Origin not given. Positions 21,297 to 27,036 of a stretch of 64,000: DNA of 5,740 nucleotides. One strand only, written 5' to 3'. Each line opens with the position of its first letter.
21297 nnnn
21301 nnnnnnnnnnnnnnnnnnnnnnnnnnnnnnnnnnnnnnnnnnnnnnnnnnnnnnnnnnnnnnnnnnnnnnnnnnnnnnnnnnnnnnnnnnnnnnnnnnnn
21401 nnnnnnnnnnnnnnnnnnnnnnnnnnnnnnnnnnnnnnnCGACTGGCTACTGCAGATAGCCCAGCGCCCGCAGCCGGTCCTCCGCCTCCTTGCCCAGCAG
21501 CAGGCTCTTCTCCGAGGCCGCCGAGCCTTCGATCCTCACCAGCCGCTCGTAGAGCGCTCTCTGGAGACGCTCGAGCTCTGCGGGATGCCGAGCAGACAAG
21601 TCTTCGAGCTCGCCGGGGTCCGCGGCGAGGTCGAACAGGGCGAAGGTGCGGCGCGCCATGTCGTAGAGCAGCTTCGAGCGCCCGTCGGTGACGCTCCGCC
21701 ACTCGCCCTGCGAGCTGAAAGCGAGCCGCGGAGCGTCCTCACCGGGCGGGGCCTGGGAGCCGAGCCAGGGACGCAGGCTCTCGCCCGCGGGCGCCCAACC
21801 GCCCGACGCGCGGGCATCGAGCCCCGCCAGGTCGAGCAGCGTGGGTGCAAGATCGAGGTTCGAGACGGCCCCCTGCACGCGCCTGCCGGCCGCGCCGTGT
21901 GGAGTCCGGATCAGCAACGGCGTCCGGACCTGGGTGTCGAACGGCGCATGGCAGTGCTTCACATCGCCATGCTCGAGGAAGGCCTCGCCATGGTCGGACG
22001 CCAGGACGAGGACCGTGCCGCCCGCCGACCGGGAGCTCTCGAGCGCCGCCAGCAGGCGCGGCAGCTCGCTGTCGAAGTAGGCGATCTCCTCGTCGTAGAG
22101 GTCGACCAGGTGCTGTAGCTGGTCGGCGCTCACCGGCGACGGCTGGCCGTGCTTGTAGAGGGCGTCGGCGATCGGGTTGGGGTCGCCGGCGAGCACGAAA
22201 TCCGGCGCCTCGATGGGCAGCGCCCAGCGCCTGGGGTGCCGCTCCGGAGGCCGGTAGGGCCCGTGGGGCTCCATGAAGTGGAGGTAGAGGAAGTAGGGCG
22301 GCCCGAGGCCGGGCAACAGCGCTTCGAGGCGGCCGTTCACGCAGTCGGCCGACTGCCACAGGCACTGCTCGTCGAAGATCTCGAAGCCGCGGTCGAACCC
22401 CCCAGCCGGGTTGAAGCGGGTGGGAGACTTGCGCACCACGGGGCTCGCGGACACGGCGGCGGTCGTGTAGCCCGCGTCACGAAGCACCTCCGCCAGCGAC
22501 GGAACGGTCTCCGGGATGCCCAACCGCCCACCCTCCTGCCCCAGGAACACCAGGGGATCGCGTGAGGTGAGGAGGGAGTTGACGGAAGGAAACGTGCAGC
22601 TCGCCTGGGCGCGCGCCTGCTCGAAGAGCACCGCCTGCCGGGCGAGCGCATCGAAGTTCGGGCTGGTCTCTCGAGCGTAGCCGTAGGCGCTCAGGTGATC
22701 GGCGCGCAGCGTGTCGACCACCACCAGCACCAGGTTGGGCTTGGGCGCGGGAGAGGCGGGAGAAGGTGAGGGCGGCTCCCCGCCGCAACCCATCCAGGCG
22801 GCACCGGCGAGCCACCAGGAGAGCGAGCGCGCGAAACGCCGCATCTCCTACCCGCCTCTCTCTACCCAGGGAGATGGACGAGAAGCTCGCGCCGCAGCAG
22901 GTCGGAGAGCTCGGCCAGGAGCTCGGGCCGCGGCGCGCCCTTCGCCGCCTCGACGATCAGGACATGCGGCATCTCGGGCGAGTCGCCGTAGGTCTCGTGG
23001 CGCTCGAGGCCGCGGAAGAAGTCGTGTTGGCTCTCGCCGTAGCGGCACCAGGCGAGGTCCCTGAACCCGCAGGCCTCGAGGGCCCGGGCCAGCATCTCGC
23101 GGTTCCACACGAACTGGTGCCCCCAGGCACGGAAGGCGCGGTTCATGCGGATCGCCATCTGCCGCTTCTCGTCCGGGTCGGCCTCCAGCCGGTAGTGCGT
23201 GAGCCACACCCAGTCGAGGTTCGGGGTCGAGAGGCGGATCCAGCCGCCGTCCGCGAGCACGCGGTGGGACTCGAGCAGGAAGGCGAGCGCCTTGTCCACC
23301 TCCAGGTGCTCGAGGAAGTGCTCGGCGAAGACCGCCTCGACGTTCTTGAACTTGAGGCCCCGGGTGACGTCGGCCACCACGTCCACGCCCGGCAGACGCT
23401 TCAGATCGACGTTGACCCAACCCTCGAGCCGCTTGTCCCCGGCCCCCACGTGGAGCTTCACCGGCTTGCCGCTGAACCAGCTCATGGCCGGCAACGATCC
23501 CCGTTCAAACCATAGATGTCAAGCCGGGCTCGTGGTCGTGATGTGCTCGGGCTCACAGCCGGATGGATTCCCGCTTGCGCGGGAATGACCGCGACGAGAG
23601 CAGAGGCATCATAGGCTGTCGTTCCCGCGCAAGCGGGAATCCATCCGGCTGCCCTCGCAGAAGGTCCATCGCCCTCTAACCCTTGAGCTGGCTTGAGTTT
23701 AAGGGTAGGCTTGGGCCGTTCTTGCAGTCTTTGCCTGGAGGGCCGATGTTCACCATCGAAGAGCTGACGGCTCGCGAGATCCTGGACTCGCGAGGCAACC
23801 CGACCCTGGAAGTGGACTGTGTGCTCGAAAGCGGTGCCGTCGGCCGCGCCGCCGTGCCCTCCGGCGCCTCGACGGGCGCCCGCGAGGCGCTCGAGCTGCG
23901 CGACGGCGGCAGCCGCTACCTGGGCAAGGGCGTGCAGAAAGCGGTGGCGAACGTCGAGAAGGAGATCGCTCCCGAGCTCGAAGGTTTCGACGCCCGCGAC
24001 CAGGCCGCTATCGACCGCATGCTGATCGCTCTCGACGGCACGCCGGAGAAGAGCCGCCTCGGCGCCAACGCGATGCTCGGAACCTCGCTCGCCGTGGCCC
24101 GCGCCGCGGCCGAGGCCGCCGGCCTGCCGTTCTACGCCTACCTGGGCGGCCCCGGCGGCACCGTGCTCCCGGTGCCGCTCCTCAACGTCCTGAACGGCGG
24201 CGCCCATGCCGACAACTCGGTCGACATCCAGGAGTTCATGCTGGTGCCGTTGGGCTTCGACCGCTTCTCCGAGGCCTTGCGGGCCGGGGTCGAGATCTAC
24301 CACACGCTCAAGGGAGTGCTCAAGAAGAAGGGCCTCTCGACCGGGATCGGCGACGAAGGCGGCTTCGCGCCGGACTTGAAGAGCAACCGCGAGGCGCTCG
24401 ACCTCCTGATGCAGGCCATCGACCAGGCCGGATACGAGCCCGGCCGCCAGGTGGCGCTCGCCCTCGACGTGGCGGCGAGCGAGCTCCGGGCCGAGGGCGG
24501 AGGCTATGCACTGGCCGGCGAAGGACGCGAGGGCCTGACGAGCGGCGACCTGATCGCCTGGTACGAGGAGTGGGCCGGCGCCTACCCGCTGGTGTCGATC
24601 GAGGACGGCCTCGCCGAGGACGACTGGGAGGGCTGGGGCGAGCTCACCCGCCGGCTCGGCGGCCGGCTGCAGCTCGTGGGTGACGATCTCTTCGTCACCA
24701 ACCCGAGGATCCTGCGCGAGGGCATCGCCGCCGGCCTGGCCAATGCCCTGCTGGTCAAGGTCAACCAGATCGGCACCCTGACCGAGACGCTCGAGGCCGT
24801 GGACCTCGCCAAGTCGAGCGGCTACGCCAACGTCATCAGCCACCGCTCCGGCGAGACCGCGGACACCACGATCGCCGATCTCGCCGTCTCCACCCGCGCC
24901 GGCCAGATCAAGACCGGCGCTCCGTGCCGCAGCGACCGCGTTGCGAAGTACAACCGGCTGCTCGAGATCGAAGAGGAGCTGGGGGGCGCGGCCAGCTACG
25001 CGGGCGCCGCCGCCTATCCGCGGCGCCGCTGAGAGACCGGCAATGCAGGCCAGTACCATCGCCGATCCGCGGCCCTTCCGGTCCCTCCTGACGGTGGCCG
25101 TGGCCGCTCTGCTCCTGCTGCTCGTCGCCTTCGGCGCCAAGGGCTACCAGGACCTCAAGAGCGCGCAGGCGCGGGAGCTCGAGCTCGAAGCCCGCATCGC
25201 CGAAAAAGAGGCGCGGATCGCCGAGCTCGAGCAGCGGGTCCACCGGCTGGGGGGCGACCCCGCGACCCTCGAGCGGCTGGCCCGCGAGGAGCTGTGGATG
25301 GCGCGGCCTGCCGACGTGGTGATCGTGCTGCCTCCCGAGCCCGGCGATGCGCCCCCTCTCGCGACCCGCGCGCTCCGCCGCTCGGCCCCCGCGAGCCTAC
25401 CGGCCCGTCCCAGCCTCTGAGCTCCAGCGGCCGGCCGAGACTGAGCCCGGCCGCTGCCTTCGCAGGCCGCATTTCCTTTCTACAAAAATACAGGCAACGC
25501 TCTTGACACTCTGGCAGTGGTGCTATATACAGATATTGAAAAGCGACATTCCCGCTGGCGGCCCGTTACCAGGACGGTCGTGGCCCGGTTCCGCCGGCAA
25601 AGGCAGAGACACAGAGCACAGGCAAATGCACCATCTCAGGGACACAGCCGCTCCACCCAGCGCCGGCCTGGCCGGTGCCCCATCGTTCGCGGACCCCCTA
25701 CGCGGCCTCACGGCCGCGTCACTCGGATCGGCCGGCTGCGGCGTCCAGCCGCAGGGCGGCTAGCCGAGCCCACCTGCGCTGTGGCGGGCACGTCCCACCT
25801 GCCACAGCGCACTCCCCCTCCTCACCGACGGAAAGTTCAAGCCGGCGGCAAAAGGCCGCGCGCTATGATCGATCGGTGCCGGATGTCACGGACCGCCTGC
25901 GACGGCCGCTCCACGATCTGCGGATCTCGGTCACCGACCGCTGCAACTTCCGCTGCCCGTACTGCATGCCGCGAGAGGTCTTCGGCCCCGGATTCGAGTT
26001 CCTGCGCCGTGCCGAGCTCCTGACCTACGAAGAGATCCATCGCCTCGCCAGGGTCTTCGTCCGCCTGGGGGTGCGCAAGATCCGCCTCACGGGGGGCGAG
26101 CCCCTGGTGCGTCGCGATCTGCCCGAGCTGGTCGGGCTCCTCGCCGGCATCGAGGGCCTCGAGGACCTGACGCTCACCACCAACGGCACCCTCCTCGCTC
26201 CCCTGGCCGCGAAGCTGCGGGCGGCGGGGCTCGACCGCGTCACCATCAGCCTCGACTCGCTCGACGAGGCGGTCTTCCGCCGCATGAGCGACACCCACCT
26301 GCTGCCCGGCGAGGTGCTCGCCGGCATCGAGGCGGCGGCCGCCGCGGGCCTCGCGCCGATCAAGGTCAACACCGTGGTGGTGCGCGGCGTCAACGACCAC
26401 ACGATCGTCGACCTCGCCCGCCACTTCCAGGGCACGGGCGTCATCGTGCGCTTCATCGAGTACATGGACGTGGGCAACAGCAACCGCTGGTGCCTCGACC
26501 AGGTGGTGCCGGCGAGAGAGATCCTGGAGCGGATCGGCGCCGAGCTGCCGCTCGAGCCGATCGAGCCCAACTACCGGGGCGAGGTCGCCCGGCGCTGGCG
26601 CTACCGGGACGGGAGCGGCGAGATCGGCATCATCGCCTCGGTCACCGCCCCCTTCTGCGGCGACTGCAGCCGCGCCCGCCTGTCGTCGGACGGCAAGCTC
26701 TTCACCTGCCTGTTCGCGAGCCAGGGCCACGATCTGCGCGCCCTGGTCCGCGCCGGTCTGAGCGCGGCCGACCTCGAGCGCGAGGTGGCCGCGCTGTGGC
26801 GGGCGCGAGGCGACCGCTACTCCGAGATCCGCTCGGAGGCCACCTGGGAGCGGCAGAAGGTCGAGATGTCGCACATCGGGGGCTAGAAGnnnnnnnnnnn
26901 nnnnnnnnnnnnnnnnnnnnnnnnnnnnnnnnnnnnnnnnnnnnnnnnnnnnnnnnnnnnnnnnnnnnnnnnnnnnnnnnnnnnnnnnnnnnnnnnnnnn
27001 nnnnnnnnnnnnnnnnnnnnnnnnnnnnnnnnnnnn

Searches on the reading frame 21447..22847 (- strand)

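Call 5: search_protein_families(library=pfam, proteins=[window:21447-22847:-], max_evalue=0.001)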
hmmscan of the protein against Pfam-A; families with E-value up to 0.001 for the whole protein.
window:21447-22847:- (466 aa): 3 families
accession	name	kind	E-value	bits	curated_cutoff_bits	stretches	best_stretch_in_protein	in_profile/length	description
PF00884.28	Sulfatase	-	1.6e-44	152.9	25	1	37-342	1-300/301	Sulfatase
PF16347.10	SGSH_C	-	1.3e-09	38.8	29.3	1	303-439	12-151/154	N-sulphoglucosamine sulphohydrolase, C-terminal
PF01663.27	Phosphodiest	-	4.7e-07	30.2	23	0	39-98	1-57/342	Type I phosphodiesterase / nucleotide pyrophosphatase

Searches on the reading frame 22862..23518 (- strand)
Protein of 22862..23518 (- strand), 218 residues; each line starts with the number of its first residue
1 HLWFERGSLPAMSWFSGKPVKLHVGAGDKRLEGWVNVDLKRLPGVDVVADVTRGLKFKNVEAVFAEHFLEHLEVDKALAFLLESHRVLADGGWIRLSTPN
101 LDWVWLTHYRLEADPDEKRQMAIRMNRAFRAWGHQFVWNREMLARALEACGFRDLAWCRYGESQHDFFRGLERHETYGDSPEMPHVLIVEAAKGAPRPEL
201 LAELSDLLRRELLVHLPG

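Call 5: search_protein_families(library=pfam, proteins=[window:22862-23518:-], max_evalue=0.001)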
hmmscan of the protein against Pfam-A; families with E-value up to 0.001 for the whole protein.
window:22862-23518:- (218 aa): 2 families
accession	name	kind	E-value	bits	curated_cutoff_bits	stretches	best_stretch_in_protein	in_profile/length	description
PF13489.12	Methyltransf_23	-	2e-06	28.1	27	1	61-154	83-161/164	Methyltransferase domain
PF08241.18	Methyltransf_11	-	0.00083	20.4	21.2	0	46-94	42-93/95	Methyltransferase domain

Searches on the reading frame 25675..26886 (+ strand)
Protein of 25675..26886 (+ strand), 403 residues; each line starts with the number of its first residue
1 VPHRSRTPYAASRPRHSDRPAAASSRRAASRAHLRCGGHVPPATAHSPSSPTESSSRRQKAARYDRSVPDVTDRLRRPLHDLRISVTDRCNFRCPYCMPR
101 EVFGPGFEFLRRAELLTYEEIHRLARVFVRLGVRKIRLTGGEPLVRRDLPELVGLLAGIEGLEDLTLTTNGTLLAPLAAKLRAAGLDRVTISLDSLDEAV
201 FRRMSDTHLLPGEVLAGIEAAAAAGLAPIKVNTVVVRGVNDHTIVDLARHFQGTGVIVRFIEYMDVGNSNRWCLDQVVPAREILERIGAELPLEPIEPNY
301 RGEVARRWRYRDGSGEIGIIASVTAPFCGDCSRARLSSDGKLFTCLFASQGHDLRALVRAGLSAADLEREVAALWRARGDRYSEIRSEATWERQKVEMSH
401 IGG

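Call 5: search_protein_families(library=pfam, proteins=[window:25675-26886:+], max_evalue=0.001)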
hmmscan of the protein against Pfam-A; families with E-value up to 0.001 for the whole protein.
window:25675-26886:+ (403 aa): 3 families
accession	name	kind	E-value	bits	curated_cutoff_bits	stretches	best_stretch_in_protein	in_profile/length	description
PF06463.18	Mob_synth_C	-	4.5e-36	124.1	37.4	1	257-383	2-127/128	Molybdenum Cofactor Synthesis C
PF04055.27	Radical_SAM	-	5.7e-35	121.4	29.5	1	84-249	1-164/166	Radical SAM superfamily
PF13353.11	Fer4_12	-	0.00038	21.2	22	1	89-190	14-110/137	4Fe-4S single cluster domain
